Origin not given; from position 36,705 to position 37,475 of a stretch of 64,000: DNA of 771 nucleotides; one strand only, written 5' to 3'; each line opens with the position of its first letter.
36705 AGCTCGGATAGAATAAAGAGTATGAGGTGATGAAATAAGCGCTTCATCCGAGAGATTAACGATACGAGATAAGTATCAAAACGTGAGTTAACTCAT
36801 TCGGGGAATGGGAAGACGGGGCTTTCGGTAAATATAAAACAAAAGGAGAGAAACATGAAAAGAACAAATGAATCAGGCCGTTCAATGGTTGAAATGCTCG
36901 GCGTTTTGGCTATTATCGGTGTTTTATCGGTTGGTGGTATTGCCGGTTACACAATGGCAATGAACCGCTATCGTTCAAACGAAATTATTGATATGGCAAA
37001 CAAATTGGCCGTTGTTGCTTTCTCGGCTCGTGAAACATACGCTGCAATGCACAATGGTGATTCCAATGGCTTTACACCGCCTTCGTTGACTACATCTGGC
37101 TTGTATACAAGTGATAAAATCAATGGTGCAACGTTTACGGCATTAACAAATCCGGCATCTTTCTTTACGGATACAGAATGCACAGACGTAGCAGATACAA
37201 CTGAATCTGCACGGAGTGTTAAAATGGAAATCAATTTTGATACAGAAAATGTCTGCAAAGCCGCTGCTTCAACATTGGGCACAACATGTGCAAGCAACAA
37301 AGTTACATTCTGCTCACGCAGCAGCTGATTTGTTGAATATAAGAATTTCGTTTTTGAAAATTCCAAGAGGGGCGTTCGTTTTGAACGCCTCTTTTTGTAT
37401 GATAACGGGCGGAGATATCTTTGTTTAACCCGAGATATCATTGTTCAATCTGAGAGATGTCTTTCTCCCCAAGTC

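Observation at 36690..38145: Duplicated promoter and ~130-nt structured 5' leader upstream of two pilin-like genes: candidate cis-regulatory RNA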

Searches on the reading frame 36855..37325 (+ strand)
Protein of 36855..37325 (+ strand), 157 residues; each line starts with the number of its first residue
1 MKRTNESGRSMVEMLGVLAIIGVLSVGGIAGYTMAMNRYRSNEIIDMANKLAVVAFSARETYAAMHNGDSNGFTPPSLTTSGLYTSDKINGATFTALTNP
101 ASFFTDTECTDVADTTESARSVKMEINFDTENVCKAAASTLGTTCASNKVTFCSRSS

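Call 12: search_protein_families(library=pfam, proteins=[window:36855-37325:+], max_evalue=0.1)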
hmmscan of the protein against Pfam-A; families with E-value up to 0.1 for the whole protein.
window:36855-37325:+ (157 aa): 1 family
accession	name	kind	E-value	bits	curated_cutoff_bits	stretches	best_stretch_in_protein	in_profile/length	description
PF07963.17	N_methyl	-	0.027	14.5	21.2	1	5-27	3-25/27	Prokaryotic N-terminal methylation motif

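Call 13: search_protein_families(library=ncbifam, proteins=[window:36855-37325:+], max_evalue=0.1)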
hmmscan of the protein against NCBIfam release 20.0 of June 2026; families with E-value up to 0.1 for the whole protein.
window:36855-37325:+ (157 aa): 2 families
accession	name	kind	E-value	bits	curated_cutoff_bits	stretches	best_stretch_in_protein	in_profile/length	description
NF007800.0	PRK10506.1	equivalog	0.05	13.4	158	1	4-42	6-44/163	prepilin peptidase-dependent protein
NF010492.0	PRK13912.1-3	equivalog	0.089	12.4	297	0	104-154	57-106/178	nuclease NucT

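Call 14: find_related_loci(query=window:36855-37325:+, collection=genome_contigs, flank=4000)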
Query window:36855-37325:+ (157 aa) in genome_contigs; peptide patterns used: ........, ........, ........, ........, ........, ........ (x = any residue, [..] = any of these).
101 stretches matched a pattern; 18 encode a relative of the query (tblastn E <= 1e-3); 18 distinct loci.
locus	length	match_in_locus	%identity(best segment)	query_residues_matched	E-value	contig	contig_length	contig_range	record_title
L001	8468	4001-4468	74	1-157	3e-69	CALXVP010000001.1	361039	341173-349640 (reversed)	MAG: uncultured Alphaproteobacteria bacterium isolate BRZ_DT__bin56 genome assembly, contig: BRZ_DT__NODE_5_length_36103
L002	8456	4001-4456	53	1-157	1e-42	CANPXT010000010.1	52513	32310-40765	MAG: uncultured Alphaproteobacteria bacterium isolate Lapin-005__bin43 genome assembly, contig: Lapin-005__NODE_768_leng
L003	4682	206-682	50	1-157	1e-41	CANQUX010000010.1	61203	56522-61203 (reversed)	MAG: uncultured Alphaproteobacteria bacterium isolate Lapin-032__bin105 genome assembly, contig: Lapin-032__NODE_842_len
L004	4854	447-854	55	1-142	9e-41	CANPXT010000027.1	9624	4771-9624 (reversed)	MAG: uncultured Alphaproteobacteria bacterium isolate Lapin-005__bin43 genome assembly, contig: Lapin-005__NODE_9867_len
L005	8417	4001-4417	52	1-151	9e-41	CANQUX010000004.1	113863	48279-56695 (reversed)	MAG: uncultured Alphaproteobacteria bacterium isolate Lapin-032__bin105 genome assembly, contig: Lapin-032__NODE_277_len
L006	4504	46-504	52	1-157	2e-40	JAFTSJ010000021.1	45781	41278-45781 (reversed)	MAG: Alphaproteobacteria bacterium isolate RGIG4106 Roe_deer_Cecum.Co__c1168491, whole genome shotgun sequence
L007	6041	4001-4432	54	1-142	2e-39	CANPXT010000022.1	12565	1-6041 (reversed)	MAG: uncultured Alphaproteobacteria bacterium isolate Lapin-005__bin43 genome assembly, contig: Lapin-005__NODE_6875_len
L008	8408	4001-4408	48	1-153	4e-38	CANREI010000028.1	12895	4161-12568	MAG: uncultured Alphaproteobacteria bacterium isolate Lapin-024__bin64 genome assembly, contig: Lapin-024__NODE_6168_len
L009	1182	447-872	51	1-146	4e-39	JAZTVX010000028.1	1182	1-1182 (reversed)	MAG: Alphaproteobacteria bacterium isolate T1900045336_YK20190025.MAGScoT_cleanbin_000012 SGB_6600_k141_1632137, whole g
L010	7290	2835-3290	46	3-157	7e-37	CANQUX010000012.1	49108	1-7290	MAG: uncultured Alphaproteobacteria bacterium isolate Lapin-032__bin105 genome assembly, contig: Lapin-032__NODE_1221_le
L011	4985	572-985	53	1-152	2e-36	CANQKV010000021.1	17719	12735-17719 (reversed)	MAG: uncultured Alphaproteobacteria bacterium isolate Lapin-026__bin93 genome assembly, contig: Lapin-026__NODE_3755_len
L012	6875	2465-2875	51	3-152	6e-36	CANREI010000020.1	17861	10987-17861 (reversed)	MAG: uncultured Alphaproteobacteria bacterium isolate Lapin-024__bin64 genome assembly, contig: Lapin-024__NODE_4040_len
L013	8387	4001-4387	53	3-144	4e-36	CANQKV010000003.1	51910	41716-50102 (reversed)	MAG: uncultured Alphaproteobacteria bacterium isolate Lapin-026__bin93 genome assembly, contig: Lapin-026__NODE_655_leng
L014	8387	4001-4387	50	1-142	1e-35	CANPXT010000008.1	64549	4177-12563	MAG: uncultured Alphaproteobacteria bacterium isolate Lapin-005__bin43 genome assembly, contig: Lapin-005__NODE_504_leng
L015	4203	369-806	47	5-154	3e-35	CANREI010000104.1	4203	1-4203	MAG: uncultured Alphaproteobacteria bacterium isolate Lapin-024__bin64 genome assembly, contig: Lapin-024__NODE_25184_le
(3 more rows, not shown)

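Call 20: find_homologous_proteins(query=window:36855-37325:+, max_evalue=0.00001)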
Query window:36855-37325:+ (157 aa): 7637 proteins with E <= 0.00001 among 8000 candidates; the best 120 are listed.
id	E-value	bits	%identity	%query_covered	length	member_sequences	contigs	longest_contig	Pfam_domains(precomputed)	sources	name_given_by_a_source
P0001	1.1e-94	332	100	100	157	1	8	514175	-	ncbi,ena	-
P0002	1.0e-80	286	88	100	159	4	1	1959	-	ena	-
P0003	9.9e-60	218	74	100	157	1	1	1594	-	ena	-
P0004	1.3e-58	215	74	100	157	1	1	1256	-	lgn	-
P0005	1.7e-58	214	72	100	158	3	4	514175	-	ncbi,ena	-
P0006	1.4e-57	211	73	100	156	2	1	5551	-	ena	-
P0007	6.6e-57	209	73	100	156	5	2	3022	-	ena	-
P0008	2.2e-56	208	69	100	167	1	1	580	-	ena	-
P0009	1.5e-53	198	66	100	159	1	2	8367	-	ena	-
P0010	5.8e-53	196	69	100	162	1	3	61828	-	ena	-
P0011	6.9e-53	196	69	100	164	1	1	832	-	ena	-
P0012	2.5e-52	194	69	100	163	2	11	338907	-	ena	-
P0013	1.5e-50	189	66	100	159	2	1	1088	-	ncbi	-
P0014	2.8e-47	178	60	100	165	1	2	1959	-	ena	-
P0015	2.1e-45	172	59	100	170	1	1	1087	-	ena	-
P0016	4.0e-44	168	59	100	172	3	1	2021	-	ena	-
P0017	1.2e-43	166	57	100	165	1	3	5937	-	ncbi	-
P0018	1.6e-43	166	59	100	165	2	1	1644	-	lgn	-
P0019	2.1e-43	165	59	100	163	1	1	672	-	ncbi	-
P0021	3.6e-37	145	53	96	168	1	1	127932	-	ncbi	-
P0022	3.3e-35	139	58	92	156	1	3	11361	-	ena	-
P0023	9.6e-35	137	50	100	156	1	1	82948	-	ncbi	-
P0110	2.1e-28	117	47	97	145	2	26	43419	-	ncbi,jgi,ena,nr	ncbi:MAG: hypothetical protein IJC11_04275 [Alphaproteobacteria bacterium]|nr:hypothetical protein [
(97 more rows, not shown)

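Call 21: find_encoding_contigs(protein=P0012, flank=6000, max_places=10)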
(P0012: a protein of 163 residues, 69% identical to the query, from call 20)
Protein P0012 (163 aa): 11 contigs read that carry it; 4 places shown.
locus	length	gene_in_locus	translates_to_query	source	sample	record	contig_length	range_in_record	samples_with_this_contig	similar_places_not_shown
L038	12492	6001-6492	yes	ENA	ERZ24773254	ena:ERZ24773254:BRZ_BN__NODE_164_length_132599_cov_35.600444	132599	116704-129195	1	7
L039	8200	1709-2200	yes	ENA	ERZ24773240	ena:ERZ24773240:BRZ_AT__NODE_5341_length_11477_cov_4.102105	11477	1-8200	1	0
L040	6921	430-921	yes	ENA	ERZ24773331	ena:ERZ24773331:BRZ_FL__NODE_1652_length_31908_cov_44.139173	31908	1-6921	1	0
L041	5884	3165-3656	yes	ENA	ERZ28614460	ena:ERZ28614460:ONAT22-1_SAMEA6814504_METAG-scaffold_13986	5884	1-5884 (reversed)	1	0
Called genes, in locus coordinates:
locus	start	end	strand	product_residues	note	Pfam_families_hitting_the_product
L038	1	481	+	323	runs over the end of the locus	PF01380:SIS, PF00571:CBS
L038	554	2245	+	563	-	PF03968:LptD_N (weak)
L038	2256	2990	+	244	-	PF00005:ABC_tran, PF13304:AAA_21 (faint)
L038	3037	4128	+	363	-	PF00365:PFK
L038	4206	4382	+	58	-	PF04325:DUF465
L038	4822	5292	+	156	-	-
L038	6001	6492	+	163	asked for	-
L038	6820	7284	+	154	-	-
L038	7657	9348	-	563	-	-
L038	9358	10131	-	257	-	-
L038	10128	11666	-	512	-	-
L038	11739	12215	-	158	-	PF01451:LMWPc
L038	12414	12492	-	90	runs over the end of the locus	PF00216:Bac_DNA_binding, PF18291:HU-HIG (weak)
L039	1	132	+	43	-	?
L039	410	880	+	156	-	-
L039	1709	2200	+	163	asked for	-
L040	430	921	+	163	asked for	-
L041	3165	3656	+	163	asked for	-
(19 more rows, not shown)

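Call 22: find_encoding_contigs(protein=P0010, flank=6000, max_places=6)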
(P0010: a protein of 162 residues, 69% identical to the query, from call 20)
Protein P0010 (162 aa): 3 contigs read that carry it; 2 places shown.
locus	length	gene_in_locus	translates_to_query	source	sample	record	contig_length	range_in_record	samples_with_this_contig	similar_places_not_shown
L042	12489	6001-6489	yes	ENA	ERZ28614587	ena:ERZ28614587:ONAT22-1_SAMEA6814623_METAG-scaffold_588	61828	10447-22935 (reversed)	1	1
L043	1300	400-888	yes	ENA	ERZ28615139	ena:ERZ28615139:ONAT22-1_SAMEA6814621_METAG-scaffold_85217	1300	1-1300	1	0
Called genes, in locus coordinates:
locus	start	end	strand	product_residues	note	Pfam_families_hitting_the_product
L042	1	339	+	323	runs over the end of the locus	PF01380:SIS, PF00571:CBS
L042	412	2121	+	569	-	PF03968:LptD_N (weak)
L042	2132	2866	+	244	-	PF00005:ABC_tran, PF13304:AAA_21 (faint)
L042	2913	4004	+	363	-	PF00365:PFK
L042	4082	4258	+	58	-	PF04325:DUF465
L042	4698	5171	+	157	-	-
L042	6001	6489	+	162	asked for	-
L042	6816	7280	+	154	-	-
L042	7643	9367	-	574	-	-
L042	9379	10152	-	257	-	-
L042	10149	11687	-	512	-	-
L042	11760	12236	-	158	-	PF01451:LMWPc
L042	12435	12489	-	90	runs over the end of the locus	PF00216:Bac_DNA_binding, PF18291:HU-HIG (weak)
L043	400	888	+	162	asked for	-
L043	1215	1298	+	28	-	?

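Call 23: find_encoding_contigs(protein=P0017, flank=6000, max_places=6)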
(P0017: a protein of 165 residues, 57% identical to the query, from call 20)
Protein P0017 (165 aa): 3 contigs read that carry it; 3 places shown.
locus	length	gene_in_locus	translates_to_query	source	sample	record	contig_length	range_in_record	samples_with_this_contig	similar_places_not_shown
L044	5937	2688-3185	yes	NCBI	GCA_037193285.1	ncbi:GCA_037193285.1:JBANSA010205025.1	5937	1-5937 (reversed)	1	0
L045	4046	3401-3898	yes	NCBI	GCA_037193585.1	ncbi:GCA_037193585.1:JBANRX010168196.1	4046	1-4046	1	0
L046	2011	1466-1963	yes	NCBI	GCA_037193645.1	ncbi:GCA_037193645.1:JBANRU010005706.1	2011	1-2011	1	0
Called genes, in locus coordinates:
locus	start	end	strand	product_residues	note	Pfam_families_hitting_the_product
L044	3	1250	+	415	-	?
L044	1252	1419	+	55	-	PF22811:Zn_ribbon_NrdR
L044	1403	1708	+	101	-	PF03477:ATP-cone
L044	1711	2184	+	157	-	PF01029:NusB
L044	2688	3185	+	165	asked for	-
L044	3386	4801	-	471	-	PF00023:Ank (faint), PF13637:Ank_4 (faint), PF13857:Ank_5 (faint), PF12796:Ank_2 (weak), PF13606:Ank_3 (faint), PF12796:Ank_2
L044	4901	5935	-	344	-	?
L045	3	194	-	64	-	?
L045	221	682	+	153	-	PF02502:LacAB_rpiB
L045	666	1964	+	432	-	PF00464:SHMT, PF00155:Aminotran_1_2 (weak), PF01212:Beta_elim_lyase (weak), PF01041:DegT_DnrJ_EryC1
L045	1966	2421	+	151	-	PF22811:Zn_ribbon_NrdR, PF03477:ATP-cone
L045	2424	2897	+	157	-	PF01029:NusB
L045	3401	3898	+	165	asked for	-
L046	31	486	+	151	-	PF22811:Zn_ribbon_NrdR, PF03477:ATP-cone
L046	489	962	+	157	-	PF01029:NusB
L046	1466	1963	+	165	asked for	-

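Call 24: find_encoding_contigs(protein=P0021, flank=8000, max_places=4)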
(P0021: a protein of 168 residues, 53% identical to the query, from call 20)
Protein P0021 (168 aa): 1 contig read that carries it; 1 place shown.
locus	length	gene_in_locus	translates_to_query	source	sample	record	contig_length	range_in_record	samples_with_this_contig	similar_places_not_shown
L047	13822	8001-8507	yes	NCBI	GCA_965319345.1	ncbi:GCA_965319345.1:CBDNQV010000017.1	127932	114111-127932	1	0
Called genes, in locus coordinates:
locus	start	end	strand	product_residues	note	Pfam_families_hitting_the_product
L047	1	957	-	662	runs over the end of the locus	PF02518:HATPase_c, PF00204:DNA_gyraseB, PF01751:Toprim, PF00986:DNA_gyraseB_C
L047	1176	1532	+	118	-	-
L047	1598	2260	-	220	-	PF01726:LexA_DNA_bind, PF00717:Peptidase_S24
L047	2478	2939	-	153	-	-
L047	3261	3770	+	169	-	PF12796:Ank_2, PF00023:Ank (faint), PF13606:Ank_3 (faint), PF13637:Ank_4 (weak), PF13857:Ank_5 (weak)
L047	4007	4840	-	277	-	PF00106:adh_short, PF13561:adh_short_C2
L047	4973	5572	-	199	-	PF02417:Chromate_transp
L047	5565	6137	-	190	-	PF02417:Chromate_transp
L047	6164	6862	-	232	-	PF01255:Prenyltransf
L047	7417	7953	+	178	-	-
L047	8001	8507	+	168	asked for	-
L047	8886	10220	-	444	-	PF22694:CtpB_N-like, PF00595:PDZ, PF13180:PDZ_2, PF17820:PDZ_6, PF03572:Peptidase_S41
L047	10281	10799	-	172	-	PF00293:NUDIX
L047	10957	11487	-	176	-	PF03729:DUF308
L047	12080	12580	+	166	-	PF05838:Glyco_hydro_108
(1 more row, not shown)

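Call 25: find_encoding_contigs(protein=P0023, flank=8000, max_places=4)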
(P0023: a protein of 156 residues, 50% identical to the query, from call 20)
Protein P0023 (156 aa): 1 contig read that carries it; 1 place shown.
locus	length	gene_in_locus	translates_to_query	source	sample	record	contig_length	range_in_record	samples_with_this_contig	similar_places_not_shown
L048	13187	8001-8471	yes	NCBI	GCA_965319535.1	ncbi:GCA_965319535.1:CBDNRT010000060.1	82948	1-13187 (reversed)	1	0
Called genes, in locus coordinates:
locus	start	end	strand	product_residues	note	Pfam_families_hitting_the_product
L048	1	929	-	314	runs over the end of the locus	PF03547:Mem_trans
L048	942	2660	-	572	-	PF02776:TPP_enzyme_N, PF00205:TPP_enzyme_M, PF02775:TPP_enzyme_C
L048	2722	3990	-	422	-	PF02515:CoA_transf_3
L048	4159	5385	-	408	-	PF03349:Toluene_X, PF13505:OMP_b-brl (weak)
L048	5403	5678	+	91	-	-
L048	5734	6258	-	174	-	-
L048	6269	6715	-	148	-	-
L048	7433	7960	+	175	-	-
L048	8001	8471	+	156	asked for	-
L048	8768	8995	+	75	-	PF15731:MqsA_antitoxin (weak), PF13560:HTH_31 (weak), PF12844:HTH_19, PF01381:HTH_3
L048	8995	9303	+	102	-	PF13657:Couple_hipA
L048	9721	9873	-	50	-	-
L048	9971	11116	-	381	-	PF00226:DnaJ, PF01556:DnaJ_C, PF00684:DnaJ_CXXCXGXG, PF27439:DnaJ_C_2 (weak)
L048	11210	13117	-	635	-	PF00012:HSP70, PF06723:MreB_Mbl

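Call 26: find_encoding_contigs(protein=P0009, flank=6000, max_places=4)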
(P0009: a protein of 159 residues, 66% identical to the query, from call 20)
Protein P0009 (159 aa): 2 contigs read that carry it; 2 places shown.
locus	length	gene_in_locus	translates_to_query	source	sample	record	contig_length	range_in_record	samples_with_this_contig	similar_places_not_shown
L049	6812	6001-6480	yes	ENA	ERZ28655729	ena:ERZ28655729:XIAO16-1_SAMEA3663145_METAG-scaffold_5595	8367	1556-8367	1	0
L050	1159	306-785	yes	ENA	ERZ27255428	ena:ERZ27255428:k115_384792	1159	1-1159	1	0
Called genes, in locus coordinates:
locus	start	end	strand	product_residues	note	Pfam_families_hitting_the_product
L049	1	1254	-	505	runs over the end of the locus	-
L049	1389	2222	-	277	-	PF00106:adh_short, PF13561:adh_short_C2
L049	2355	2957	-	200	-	PF02417:Chromate_transp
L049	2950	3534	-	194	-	PF02417:Chromate_transp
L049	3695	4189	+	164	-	-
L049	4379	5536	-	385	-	PF24521:Ank_KRIT1 (faint), PF12796:Ank_2, PF13606:Ank_3 (faint), PF13637:Ank_4, PF13857:Ank_5, PF00023:Ank (weak), PF12796:Ank_2, PF13857:Ank_5 (weak)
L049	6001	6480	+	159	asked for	-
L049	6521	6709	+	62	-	-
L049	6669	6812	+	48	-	?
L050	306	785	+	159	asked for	-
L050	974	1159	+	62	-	?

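Call 27: find_encoding_contigs(protein=P0022, flank=6000, max_places=4)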
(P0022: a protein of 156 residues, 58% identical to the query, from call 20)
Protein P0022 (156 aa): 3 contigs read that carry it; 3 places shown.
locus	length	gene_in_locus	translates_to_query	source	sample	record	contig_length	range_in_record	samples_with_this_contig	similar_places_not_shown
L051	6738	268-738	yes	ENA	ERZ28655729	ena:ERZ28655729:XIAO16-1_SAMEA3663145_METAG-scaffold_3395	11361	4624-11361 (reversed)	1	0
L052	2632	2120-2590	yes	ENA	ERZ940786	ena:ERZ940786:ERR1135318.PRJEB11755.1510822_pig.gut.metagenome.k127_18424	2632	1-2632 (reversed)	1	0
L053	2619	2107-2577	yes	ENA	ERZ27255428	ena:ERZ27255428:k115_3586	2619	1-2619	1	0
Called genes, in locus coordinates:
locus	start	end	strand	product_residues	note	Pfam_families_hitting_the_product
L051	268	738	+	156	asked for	-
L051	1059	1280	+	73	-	PF01176:eIF-1a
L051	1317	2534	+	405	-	-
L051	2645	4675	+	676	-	PF04851:ResIII, PF00270:DEAD (faint), PF17757:UvrB_inter, PF27431:UvrB_3rd, PF00271:Helicase_C, PF12344:UvrB, PF02151:UVR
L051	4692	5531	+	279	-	PF20434:BD-FAE (faint), PF00561:Abhydrolase_1 (weak), PF12146:Hydrolase_4, PF12697:Abhydrolase_6 (weak)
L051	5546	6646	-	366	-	PF04055:Radical_SAM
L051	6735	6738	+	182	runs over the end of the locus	PF02482:Ribosomal_S30AE, PF16321:Ribosom_S30AE_C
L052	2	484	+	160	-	?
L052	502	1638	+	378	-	PF00482:T2SSF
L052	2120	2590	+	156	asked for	-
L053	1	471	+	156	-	?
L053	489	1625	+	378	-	PF00482:T2SSF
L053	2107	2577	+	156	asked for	-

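Call 30: find_encoding_contigs(protein=P0016, flank=3000, max_places=10)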
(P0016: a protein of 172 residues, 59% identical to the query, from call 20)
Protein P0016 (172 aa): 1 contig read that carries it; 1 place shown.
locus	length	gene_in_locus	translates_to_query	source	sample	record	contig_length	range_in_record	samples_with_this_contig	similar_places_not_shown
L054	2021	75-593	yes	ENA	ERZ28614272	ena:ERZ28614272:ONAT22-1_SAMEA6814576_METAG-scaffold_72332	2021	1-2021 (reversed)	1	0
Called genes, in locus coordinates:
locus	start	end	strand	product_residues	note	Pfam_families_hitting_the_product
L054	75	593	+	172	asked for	-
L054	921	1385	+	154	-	-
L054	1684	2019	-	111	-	?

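Call 31: find_encoding_contigs(protein=P0018, flank=3000, max_places=10)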
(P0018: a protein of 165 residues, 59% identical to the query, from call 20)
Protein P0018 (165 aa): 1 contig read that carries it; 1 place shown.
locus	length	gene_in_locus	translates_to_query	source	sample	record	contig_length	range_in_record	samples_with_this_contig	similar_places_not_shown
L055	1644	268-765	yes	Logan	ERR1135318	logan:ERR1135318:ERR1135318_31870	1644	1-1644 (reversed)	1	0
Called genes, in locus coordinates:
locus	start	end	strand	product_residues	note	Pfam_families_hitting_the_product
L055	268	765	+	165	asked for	-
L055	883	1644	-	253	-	?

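Call 32: find_encoding_contigs(protein=P0019, flank=3000, max_places=10)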
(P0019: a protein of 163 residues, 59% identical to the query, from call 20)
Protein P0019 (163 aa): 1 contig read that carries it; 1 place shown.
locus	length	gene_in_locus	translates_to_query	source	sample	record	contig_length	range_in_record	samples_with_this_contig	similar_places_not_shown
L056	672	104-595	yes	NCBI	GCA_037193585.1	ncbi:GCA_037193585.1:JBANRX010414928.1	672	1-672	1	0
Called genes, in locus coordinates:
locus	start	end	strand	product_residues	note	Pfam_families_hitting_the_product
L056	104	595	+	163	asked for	-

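Call 33: find_encoding_contigs(protein=P0006, flank=5000, max_places=10)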
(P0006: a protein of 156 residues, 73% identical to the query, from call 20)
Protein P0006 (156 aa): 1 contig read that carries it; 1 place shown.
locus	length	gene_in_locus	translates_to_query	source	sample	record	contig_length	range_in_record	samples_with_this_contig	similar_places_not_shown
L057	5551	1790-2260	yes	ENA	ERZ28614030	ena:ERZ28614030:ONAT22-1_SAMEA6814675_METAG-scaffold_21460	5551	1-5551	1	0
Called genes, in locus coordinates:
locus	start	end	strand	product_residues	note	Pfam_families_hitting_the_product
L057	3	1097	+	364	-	?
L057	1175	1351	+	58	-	PF04325:DUF465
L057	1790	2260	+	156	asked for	-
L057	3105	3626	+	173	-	-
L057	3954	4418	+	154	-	-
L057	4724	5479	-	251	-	-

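Call 60: search_solved_structures(query=window:36855-37325:+, max_evalue=10)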
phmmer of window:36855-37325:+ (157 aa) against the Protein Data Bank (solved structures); distinct sequences matched with E-value up to 10: 7.
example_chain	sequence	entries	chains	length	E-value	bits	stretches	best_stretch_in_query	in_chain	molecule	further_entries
9ngy_AP1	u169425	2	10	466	0.0039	20.4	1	70-108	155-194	IcmX (IcmY)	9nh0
8uhf_A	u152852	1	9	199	0.16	15.3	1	11-91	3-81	Toxin co-regulated pilin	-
7tgg_A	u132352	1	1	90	0.17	15.2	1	2-62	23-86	Geopilin domain 1 protein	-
9egp_A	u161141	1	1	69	0.69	13.2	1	2-34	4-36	Geopilin domain 1 protein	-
8gcp_C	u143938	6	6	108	1.6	12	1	89-142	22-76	Guanine nucleotide-binding protein subunit gamma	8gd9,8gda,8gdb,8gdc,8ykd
3t5a_A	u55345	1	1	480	1.7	11.9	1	17-105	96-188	Long-chain-fatty-acid--AMP ligase FadD28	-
3e53_A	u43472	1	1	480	1.7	11.9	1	17-105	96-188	FATTY-ACID-CoA LIGASE FADD28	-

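Call 66: predict_structure(alignment_id=A7)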
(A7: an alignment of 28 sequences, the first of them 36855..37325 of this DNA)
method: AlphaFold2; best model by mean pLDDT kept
length: 157 residues; sequences in the alignment: 28
mean_pLDDT: 88.1   pTM: 0.75
mean pLDDT of the five models: 88.1, 87.6, 85.3, 85.3, 82.8
residues with pLDDT >= 90: 99; 70-90: 48; 50-70: 9; < 50: 1
segments of 3 or more residues with pLDDT < 50: none
pLDDT, mean of each block of 10 residues (from residue 1): 62 84 83 88 93 93 93 91 90 84 90 91 94 93 93 88
secondary structure, 60 per line:
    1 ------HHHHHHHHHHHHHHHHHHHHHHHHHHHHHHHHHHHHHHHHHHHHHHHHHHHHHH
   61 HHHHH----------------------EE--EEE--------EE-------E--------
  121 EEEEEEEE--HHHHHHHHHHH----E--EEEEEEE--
elements in order: H7-65 E92-94 E121-128 H131-141 E149-155
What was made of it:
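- On Type IV pilin (the downstream genes): The structure model has pLDDT 88, a 59-residue N-terminal helix and a beta domain (call 66).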

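Call 68: fold_search(model_id=the predicted structure, library=pdb)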
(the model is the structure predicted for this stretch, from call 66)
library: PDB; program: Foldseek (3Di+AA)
matches with E <= 10: 141; with E <= 0.001: 0
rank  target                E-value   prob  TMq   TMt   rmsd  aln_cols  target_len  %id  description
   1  8uhf_H                6.3e-02  0.60  0.35  0.30   9.7       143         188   12  Cryo-EM of Vibrio cholerae toxin co-regulated pilus - asymmetric reconstruction (released 2023-12-06)
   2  8tj2_A                4.2e-01  0.18  0.35  0.28  10.5       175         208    8  CryoEM structure of Myxococcus xanthus type IV pilus (released 2023-08-09)
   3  6xxd_A                4.9e-01  0.25  0.33  0.39   5.3       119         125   20  CryoEM structure of the type IV pilin PilA4 from Thermus thermophilus (released 2020-03-11)
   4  1oqw_A                9.6e-01  0.11  0.32  0.34  10.1       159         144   17  Full-Length PAK Pilin from Pseudomonas aeruginosa (released 2003-06-03)
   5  5h0v_A                1.7e+00  0.02  0.13  0.15  12.7        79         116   15  Crystal structure of H88A mutated human transthyretin (released 2017-06-14)
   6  5dej_B                1.9e+00  0.02  0.13  0.17  13.2        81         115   20  Transthyretin natural mutant A19D (released 2016-08-31)
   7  1sn0_A                1.9e+00  0.02  0.11  0.13  11.9        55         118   18  Crystal Structure Of Sea Bream Transthyretin in complex with thyroxine At 1.9A Resolution (released 2004-08-03)
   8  8jqw_A                1.9e+00  0.02  0.13  0.16  12.2        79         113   13  Crystal structure of V30I mutated human transthyretin (released 2024-04-17)
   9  9h7o_B                2.0e+00  0.02  0.14  0.17  10.5        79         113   14  Human Transthyretin in Complex with 5-(quinolin-8-yl)pyrimidin-2-amine (released 2025-03-12)
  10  9h7h_B                2.0e+00  0.01  0.12  0.16  12.9        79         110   15  Human Transthyretin in Complex with Isoquinolin-3-amine (released 2025-03-12)
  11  1sn0_B                2.2e+00  0.02  0.11  0.13  11.9        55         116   18  Crystal Structure Of Sea Bream Transthyretin in complex with thyroxine At 1.9A Resolution (released 2004-08-03)
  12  6xtk_B                2.2e+00  0.01  0.12  0.15  12.7        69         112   14  Y114C Transthyretin structure in complex with Tolcalpone (released 2020-05-13)
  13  8jpt_C                2.2e+00  0.01  0.10  0.06  12.1       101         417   12  Crystal Structure of the acyltransferase domain from the eighth module of the spinosad polyketide synthase (released 2024-06-19)
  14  5ypz_A                2.3e+00  0.02  0.15  0.06   7.0        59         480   19  Crystal structure of minor pilin CofB from CFA/III complexed with N-terminal peptide fragment of CofJ (released 2018-06-27)
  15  3d2t_B                2.3e+00  0.01  0.12  0.15  12.7        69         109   14  Human transthyretin (ttr) complexed with diflunisal (released 2008-05-20)
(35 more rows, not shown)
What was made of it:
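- On Type IV pilin (the downstream genes): The top four PDB fold matches are type IV pilins, but with E of 0.06-1 (call 68).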
